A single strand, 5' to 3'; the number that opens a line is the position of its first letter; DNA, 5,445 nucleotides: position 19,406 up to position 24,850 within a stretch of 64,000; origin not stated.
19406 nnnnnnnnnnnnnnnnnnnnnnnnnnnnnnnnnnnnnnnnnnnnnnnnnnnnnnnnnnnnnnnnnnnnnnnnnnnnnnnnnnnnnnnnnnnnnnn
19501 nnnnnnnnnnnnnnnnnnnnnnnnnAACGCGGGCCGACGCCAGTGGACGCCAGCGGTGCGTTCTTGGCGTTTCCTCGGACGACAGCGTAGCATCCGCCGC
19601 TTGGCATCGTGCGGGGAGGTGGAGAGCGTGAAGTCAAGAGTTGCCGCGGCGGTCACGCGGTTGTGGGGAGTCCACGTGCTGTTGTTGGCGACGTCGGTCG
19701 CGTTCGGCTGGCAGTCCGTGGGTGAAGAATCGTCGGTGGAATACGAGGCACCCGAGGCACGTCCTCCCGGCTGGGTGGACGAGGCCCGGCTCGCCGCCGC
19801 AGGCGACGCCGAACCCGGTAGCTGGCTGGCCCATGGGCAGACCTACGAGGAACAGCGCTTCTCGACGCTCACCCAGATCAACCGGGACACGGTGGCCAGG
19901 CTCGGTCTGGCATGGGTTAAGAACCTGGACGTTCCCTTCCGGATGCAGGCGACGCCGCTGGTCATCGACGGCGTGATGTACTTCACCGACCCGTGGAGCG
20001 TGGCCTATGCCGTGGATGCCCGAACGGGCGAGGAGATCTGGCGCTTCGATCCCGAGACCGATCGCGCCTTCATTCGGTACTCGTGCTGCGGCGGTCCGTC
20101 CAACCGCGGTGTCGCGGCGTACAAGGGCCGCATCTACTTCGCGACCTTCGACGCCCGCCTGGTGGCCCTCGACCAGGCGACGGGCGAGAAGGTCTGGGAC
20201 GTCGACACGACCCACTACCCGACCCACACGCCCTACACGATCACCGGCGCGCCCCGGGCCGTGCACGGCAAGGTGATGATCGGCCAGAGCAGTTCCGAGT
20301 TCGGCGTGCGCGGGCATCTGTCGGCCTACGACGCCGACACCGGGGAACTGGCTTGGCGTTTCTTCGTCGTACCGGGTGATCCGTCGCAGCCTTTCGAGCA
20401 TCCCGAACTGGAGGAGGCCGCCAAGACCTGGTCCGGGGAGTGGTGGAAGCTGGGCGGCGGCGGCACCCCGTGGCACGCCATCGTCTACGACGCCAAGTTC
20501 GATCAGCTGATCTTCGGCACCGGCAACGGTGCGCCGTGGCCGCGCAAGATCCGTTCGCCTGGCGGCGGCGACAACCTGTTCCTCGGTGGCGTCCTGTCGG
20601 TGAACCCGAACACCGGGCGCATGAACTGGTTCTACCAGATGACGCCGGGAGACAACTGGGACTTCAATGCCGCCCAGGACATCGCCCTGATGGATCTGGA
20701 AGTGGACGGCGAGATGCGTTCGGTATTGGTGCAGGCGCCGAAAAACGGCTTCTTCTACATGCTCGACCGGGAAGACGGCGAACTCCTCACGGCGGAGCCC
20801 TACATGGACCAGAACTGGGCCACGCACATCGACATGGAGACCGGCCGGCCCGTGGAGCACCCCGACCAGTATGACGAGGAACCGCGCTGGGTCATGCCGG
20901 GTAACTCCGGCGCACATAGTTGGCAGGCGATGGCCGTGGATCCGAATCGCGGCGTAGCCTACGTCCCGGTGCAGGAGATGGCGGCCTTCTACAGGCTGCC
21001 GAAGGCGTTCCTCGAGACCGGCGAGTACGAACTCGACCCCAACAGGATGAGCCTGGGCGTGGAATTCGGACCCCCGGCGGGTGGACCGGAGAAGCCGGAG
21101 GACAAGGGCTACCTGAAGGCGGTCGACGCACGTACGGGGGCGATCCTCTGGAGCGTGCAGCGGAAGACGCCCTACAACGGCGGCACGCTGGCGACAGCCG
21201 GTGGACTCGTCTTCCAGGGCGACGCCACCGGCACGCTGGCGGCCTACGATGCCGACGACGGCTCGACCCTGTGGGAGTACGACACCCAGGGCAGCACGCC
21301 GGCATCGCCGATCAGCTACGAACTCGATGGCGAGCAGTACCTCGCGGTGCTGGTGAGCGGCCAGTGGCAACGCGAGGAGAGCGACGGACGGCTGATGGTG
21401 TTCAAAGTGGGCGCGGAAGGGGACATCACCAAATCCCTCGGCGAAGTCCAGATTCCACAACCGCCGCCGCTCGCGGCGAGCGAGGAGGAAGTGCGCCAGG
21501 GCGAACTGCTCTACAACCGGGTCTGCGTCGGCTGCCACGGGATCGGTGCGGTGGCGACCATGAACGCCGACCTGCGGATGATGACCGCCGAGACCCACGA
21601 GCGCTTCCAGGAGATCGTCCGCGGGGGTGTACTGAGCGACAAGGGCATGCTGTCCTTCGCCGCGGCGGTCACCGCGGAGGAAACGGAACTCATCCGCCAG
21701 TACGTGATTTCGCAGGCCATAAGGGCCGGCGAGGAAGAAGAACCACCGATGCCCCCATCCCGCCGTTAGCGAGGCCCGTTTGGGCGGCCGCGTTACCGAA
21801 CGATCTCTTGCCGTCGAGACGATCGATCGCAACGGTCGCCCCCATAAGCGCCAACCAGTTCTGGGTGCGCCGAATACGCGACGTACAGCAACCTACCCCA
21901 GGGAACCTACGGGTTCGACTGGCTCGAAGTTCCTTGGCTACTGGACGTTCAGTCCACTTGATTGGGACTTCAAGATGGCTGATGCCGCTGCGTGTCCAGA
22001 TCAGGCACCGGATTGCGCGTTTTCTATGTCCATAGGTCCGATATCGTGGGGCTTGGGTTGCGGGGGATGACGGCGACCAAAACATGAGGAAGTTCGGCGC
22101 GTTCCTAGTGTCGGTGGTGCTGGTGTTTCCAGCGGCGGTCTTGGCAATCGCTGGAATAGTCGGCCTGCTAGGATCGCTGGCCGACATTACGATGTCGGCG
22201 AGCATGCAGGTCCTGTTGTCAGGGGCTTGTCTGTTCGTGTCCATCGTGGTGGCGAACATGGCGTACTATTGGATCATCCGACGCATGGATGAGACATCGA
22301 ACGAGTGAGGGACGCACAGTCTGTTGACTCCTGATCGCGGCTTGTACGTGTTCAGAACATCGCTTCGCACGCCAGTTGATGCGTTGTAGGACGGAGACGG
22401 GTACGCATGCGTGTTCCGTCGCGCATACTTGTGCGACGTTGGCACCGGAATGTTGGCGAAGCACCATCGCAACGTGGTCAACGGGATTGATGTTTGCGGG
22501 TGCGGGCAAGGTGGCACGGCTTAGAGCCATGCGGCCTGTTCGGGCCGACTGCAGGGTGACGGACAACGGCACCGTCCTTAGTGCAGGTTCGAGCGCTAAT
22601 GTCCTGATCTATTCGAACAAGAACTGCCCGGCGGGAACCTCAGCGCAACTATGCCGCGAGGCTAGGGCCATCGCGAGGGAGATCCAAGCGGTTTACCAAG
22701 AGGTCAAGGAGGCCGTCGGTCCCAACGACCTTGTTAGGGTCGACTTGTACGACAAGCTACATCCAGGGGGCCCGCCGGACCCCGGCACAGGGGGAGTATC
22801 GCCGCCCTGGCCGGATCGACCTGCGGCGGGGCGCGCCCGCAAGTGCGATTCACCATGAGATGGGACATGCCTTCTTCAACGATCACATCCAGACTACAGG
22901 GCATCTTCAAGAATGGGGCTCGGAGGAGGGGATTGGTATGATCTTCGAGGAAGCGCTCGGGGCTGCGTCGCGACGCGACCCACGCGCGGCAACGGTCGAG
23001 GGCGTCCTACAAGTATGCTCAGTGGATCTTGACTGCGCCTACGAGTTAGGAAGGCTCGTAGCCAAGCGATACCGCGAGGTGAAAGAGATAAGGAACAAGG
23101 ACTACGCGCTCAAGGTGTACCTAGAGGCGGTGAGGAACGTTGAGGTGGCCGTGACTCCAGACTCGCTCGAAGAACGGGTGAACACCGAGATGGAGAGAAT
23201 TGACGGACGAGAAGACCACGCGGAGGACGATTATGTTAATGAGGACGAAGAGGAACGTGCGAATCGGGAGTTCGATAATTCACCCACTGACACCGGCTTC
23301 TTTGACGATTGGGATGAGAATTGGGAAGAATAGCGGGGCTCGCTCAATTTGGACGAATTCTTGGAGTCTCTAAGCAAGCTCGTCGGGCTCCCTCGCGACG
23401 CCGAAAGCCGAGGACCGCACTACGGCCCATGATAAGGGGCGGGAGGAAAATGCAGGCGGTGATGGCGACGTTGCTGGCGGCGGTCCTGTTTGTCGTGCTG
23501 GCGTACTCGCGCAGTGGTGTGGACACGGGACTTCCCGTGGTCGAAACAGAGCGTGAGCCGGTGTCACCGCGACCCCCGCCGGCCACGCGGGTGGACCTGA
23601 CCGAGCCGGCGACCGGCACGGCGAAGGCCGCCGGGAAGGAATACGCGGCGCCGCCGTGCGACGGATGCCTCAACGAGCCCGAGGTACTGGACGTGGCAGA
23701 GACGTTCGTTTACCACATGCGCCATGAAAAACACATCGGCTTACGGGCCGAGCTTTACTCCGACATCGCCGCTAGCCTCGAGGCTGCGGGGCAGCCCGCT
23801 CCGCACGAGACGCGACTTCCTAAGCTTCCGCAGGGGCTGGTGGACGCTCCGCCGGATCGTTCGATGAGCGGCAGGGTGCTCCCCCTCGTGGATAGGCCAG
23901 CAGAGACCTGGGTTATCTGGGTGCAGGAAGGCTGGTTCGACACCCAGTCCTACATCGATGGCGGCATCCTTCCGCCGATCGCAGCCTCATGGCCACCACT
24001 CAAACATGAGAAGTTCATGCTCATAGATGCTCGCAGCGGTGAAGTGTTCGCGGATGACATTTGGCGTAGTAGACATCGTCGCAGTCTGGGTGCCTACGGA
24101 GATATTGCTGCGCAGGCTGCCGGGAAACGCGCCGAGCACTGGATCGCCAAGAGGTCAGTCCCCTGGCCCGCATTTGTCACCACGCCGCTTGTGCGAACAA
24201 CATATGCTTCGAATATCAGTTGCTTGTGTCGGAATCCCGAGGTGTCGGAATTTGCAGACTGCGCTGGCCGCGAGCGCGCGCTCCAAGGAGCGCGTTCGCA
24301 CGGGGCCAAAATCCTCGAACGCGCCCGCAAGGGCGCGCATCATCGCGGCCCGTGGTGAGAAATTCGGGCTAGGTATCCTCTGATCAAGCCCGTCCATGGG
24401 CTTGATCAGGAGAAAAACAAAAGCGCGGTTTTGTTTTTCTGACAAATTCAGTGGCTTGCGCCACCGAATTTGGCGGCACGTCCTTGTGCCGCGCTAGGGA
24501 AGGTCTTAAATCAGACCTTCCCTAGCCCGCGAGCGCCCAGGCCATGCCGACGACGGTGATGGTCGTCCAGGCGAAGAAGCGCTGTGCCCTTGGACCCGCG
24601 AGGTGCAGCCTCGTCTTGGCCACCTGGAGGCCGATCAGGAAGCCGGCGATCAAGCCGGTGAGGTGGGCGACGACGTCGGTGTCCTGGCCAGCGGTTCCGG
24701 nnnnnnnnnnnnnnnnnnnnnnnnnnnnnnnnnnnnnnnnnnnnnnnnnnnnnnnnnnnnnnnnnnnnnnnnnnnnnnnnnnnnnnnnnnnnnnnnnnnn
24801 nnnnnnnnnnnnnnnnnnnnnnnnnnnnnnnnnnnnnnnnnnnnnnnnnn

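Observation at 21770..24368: Lower-GC islet of three or four orphan genes (2-TM peptide, HEXXH protein, membrane-anchored protein) ending at a MITE copy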

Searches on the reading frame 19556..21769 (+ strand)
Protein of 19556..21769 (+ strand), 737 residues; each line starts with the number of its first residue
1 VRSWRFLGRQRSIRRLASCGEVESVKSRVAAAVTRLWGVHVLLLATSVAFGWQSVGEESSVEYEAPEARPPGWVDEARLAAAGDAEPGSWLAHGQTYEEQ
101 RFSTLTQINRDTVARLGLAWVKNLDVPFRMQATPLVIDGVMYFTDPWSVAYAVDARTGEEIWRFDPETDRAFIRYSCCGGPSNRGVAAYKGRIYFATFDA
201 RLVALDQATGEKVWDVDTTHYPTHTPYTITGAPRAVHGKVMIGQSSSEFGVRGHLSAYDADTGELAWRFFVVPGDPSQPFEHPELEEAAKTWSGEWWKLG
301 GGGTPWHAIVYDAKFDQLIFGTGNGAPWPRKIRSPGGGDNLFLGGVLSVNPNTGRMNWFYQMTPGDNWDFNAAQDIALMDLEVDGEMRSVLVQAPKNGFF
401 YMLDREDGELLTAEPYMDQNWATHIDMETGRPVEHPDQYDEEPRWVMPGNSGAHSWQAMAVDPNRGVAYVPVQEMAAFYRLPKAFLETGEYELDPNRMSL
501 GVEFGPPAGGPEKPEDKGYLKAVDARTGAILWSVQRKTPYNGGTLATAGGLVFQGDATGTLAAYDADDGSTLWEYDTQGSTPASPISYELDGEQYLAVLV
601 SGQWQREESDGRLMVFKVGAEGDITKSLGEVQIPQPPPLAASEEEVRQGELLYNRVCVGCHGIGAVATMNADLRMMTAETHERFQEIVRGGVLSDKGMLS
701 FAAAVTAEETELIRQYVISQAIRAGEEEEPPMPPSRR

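Call 4: search_protein_families(library=pfam, proteins=[window:19556-21769:+], max_evalue=1)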
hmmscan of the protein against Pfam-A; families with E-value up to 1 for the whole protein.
window:19556-21769:+ (737 aa): 7 families
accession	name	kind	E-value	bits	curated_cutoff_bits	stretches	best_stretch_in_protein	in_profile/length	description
PF01011.28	PQQ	-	3e-71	241.3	26.7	2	90-411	1-335/595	Glucose/ethanol/alcohol dehydrogenase, beta-propeller domain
PF13360.13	PQQ_2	-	2e-28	100.1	27.6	2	149-274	4-103/233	Outer membrane protein assembly factor BamB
PF13570.13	Beta-prop_ACSF4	-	1.3e-11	44.9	133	2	518-587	29-99/329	Beta-alanine-activating enzyme, beta-propeller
PF13442.11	Cytochrome_CBB3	-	1.3e-07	32.3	27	1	645-717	2-68/68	Cytochrome C oxidase, cbb3-type, subunit III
PF23727.1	Beta-prop_FAM234A_B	-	0.029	13.3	26.4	0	143-218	47-118/467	FAM234A/B beta-propeller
PF16248.10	DUF4905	-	0.19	12.1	29.6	0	511-532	63-83/83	Domain of unknown function (DUF4905)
PF02167.20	Cytochrom_C1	-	0.22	11.6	22.8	1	644-678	13-47/219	Cytochrome C1 family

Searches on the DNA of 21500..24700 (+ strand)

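Call 26: search_rna_families(source=window, start=21500, end=24700, threshold=evalue, max_evalue=1)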
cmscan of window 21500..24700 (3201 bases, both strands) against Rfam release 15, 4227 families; matches with E-value up to 1: 0.
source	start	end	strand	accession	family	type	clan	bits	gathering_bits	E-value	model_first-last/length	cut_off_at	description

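Call 70: search_dna_similar(query=window:21770-22600:+, collection=plasmids, mode=distant, max_evalue=0.001)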
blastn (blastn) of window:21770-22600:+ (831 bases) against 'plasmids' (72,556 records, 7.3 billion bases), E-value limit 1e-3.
No match.

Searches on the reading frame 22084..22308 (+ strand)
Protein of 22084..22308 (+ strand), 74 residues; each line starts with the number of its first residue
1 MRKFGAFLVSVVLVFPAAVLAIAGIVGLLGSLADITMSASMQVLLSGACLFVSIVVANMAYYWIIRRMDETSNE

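Call 4: search_protein_families(library=pfam, proteins=[window:22084-22308:+], max_evalue=1)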
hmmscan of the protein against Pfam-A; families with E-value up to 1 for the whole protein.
window:22084-22308:+ (74 aa): 1 family
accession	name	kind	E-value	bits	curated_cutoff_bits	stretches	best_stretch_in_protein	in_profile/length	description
PF18949.5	DUF5693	-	0.097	11.6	29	1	6-71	329-392/609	Family of unknown function (DUF5693)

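Call 24: search_protein_families(library=ncbifam, proteins=[window:22084-22308:+], max_evalue=1)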
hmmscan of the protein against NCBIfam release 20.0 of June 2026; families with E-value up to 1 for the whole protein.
window:22084-22308:+ (74 aa): 2 families
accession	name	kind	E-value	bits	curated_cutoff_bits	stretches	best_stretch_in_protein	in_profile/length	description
TIGR00155.1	pqiA_fam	subfamily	0.0058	15.7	260.35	1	5-56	253-303/403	PqiA/YebS family transporter subunit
NF041247.1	UsfY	equivalog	0.02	15.7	100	1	12-64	20-69/95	protein UsfY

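Call 88: find_related_loci(query=window:22084-22305:+, collection=metagenome_contigs, flank=4000)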
Query window:22084-22305:+ (74 aa) in metagenome_contigs; peptide patterns used: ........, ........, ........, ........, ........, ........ (x = any residue, [..] = any of these).
600 stretches matched a pattern, but none encodes a relative of the query by tblastn (E <= 1e-3).

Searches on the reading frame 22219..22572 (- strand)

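Call 78: search_protein_families(library=padloc, proteins=[window:22219-22572:-], max_evalue=0.1)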
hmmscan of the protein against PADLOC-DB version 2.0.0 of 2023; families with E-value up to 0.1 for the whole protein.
window:22219-22572:- (117 aa): 0 families

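Call 79: search_protein_families(library=phrogs, proteins=[window:22219-22572:-], max_evalue=0.1)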
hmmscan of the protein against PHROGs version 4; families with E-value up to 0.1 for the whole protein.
window:22219-22572:- (117 aa): 1 family
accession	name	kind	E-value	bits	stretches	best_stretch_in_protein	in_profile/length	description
phrog_782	-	unknown function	0.096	13.9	0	35-95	39-98/129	-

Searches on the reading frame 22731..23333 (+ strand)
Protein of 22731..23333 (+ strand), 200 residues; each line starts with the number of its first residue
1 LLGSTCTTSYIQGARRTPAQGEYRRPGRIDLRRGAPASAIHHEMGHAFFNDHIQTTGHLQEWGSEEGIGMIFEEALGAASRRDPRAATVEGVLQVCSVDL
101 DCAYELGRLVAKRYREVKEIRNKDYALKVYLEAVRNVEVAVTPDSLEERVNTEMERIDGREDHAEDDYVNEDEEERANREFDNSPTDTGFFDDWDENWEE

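Call 4: search_protein_families(library=pfam, proteins=[window:22731-23333:+], max_evalue=1)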
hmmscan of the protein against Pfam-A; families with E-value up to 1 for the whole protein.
window:22731-23333:+ (200 aa): 0 families

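Call 10: find_homologous_proteins(query=window:22731-23330:+)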
Query window:22731-23330:+ (200 aa): 3 proteins with E <= 0.001 among 539 candidates.
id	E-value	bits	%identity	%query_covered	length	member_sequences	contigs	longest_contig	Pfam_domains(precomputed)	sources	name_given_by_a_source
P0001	2.1e-78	281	100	66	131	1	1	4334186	-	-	-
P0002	4.2e-48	182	59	74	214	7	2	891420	-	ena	-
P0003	1.4e-36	144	62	65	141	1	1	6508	-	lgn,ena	-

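Call 13: find_encoding_contigs(protein=P0002, flank=8000, max_places=4)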
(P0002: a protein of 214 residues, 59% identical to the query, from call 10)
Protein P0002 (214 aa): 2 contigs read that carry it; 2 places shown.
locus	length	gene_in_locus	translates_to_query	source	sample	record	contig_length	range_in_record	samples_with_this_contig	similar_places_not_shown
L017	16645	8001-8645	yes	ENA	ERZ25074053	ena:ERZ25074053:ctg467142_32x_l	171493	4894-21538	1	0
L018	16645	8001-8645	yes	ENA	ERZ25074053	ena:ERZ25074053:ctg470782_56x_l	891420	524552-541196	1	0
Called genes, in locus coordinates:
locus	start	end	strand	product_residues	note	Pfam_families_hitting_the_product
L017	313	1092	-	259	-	PF13091:PLDc_2, PF00614:PLDc (weak)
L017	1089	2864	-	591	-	PF09369:MZB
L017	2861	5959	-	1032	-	PF00271:Helicase_C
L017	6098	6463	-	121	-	PF01850:PIN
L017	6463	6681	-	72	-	PF01402:RHH_1 (weak)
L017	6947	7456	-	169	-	PF13401:AAA_22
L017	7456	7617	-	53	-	-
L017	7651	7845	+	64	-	PF17342:DUF5372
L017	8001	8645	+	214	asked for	-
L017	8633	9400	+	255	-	-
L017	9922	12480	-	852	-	PF00176:SNF2-rel_dom, PF00270:DEAD (faint), PF04851:ResIII (weak), PF00271:Helicase_C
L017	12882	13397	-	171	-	PF03352:Adenine_glyco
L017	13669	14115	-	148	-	PF08808:RES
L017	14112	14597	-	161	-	PF20432:Xre-like-HTH, PF09722:Xre_MbcA_ParS_C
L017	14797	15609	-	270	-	PF01113:DapB_N, PF05173:DapB_C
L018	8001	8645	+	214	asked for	-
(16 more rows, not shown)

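Call 24: search_protein_families(library=ncbifam, proteins=[P0002], max_evalue=1)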
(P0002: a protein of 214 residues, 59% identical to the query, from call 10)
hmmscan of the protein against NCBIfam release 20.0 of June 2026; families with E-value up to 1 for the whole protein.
P0002 (214 aa): 0 families

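Call 42: search_protein_families(library=pfam, proteins=[P0002], max_evalue=5)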
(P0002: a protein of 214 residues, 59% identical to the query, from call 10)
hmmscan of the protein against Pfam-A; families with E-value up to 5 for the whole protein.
P0002 (214 aa): 0 families

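Call 78: search_protein_families(library=padloc, proteins=[P0002], max_evalue=0.1)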
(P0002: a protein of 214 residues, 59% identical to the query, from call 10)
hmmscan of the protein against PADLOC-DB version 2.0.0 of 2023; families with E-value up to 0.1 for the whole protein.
P0002 (214 aa): 0 families

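Call 79: search_protein_families(library=phrogs, proteins=[P0002], max_evalue=0.1)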
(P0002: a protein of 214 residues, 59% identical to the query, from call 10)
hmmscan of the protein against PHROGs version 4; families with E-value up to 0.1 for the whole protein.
P0002 (214 aa): 0 families

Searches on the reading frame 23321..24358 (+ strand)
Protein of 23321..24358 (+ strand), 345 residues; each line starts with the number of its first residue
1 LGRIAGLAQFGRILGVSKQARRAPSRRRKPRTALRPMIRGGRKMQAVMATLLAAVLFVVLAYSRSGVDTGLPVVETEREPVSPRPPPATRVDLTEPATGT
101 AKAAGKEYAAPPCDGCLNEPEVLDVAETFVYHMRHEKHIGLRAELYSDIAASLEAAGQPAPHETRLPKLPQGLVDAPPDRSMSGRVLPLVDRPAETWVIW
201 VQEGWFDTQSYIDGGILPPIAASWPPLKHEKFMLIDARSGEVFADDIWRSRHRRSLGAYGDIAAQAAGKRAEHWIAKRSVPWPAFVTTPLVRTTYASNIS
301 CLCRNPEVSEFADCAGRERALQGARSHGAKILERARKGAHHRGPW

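Call 4: search_protein_families(library=pfam, proteins=[window:23321-24358:+], max_evalue=1)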
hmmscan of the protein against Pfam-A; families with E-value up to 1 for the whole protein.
window:23321-24358:+ (345 aa): 0 families

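Call 11: find_homologous_proteins(query=window:23450-24355:+)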
Query window:23450-24355:+ (302 aa): 9 proteins with E <= 0.001 among 7441 candidates.
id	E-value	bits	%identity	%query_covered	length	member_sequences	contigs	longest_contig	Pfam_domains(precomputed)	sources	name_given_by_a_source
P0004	1.8e-124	433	83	72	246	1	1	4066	-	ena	-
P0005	2.0e-120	420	81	72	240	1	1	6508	-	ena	-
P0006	2.8e-119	416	81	76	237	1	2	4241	-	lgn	-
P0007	8.0e-97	343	77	65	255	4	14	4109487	-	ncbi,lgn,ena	-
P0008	4.4e-87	311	72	65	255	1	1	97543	-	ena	-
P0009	7.8e-60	221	62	56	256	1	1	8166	-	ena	-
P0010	1.3e-59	220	59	62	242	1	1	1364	-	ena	-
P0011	2.5e-57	213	59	64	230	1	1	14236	-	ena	-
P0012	4.1e-47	179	53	55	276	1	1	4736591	-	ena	-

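Call 14: find_encoding_contigs(protein=P0007, flank=8000, max_places=6)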
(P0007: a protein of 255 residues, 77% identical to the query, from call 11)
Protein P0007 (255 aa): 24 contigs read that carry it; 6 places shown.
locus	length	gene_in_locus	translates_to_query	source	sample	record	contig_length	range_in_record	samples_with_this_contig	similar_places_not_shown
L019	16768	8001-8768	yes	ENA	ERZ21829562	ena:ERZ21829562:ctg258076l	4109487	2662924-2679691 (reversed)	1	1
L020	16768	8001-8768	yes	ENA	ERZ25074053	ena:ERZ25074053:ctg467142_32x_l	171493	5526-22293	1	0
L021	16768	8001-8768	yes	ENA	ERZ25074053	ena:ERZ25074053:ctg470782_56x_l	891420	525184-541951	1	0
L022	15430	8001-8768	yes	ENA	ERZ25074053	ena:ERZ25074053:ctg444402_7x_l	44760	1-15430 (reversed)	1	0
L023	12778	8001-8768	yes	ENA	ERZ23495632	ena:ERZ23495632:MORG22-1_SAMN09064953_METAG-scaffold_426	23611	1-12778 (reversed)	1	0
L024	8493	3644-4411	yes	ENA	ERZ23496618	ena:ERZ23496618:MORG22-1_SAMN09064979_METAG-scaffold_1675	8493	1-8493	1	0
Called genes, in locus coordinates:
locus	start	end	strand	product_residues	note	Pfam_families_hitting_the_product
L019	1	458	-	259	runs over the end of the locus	PF13091:PLDc_2, PF00614:PLDc (weak)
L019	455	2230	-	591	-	PF09369:MZB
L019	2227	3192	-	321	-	PF00271:Helicase_C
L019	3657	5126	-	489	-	-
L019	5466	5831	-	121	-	PF01850:PIN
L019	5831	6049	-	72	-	PF01402:RHH_1 (weak)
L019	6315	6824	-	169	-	PF13401:AAA_22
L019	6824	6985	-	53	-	-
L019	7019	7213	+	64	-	PF17342:DUF5372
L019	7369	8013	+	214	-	-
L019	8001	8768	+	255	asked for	-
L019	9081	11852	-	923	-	PF00176:SNF2-rel_dom, PF00270:DEAD (faint), PF04851:ResIII (weak), PF00271:Helicase_C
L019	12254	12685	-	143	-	PF03352:Adenine_glyco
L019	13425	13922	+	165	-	-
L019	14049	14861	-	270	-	PF01113:DapB_N, PF05173:DapB_C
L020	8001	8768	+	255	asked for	-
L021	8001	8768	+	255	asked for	-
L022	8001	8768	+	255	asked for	-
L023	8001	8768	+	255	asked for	-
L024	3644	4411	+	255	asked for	-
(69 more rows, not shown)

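Call 17: find_encoding_contigs(protein=P0005, flank=8000, max_places=3)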
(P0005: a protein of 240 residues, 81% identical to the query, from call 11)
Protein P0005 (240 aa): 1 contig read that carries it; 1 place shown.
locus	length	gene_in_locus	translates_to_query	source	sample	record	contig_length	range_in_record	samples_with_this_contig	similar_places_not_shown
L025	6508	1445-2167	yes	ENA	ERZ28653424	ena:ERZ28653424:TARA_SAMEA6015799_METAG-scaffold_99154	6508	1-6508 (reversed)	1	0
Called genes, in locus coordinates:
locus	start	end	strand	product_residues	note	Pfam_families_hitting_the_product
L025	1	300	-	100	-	?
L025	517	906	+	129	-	-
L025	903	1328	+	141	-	-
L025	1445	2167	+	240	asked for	-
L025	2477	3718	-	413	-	PF01139:RtcB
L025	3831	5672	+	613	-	PF00005:ABC_tran, PF02463:SMC_N (faint), PF13304:AAA_21 (faint)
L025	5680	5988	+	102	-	PF05258:DciA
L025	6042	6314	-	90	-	PF00381:PTS-HPr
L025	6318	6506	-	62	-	?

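Call 18: find_encoding_contigs(protein=P0004, flank=8000, max_places=3)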
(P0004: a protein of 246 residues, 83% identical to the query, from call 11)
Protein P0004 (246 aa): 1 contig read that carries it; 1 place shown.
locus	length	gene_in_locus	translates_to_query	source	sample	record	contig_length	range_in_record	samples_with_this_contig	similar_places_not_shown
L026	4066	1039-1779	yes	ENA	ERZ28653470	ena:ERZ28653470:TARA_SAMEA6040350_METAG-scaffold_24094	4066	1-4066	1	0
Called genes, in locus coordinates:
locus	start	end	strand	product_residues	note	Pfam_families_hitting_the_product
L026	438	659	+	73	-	-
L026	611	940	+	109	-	-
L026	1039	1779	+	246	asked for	-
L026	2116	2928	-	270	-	PF12146:Hydrolase_4, PF00561:Abhydrolase_1, PF00975:Thioesterase, PF12697:Abhydrolase_6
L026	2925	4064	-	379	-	?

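Call 19: find_encoding_contigs(protein=P0006, flank=8000, max_places=3)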
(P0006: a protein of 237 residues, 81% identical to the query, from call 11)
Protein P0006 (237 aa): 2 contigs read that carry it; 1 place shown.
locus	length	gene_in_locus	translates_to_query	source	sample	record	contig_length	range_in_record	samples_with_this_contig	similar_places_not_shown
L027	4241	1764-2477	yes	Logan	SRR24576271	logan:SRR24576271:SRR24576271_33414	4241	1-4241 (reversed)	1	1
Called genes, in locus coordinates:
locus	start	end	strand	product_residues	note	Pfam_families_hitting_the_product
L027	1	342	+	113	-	?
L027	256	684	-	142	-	-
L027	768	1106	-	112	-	-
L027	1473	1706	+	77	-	-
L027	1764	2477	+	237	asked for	-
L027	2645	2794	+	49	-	-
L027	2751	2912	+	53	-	-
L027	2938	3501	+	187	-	PF00440:TetR_N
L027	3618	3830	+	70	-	-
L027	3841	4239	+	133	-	?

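Call 23: find_related_loci(query=A1, collection=genome_contigs, flank=8000)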
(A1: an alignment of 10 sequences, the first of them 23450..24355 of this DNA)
Query A1 (302 aa) in genome_contigs; peptide patterns used: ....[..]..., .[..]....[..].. (x = any residue, [..] = any of these).
36 stretches matched a pattern; 1 encode a relative of the query (tblastn E <= 1e-3); 1 distinct loci.
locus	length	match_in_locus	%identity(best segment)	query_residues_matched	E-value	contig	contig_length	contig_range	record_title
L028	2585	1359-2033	71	43-264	2e-91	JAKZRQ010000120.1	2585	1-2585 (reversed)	MAG: Pseudomonadales bacterium isolate Langseth_MAG_00011 Langseth_MAG_00011_000000000120, whole genome shotgun sequence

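Call 24: search_protein_families(library=ncbifam, proteins=[P0007, L025:702-1325:+], max_evalue=1)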
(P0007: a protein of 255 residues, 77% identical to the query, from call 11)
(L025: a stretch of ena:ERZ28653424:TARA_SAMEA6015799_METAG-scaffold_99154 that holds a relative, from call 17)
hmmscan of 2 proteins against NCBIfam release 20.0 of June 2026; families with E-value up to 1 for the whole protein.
P0007 (255 aa): 1 family
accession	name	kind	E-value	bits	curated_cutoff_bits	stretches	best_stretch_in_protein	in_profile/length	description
TIGR01409.1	TAT_signal_seq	domain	0.051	14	16.7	1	7-29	3-25/29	twin-arginine translocation signal domain-containing protein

L025:702-1325:+ (208 aa): 1 family
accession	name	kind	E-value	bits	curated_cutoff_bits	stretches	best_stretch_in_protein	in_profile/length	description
NF033876.2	flagella_HExxH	equivalog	0.033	13.6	205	1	35-70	130-163/384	flagellinolysin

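Call 42: search_protein_families(library=pfam, proteins=[P0007], max_evalue=5)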
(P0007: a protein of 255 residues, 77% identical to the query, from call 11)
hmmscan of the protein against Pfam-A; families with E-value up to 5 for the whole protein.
P0007 (255 aa): 0 families

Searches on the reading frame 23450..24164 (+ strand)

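Call 69: search_dna_similar(query=window:23450-24164:+, collection=plasmids, mode=protein, max_evalue=0.001)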
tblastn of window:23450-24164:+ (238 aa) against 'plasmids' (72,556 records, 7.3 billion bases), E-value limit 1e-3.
No match.
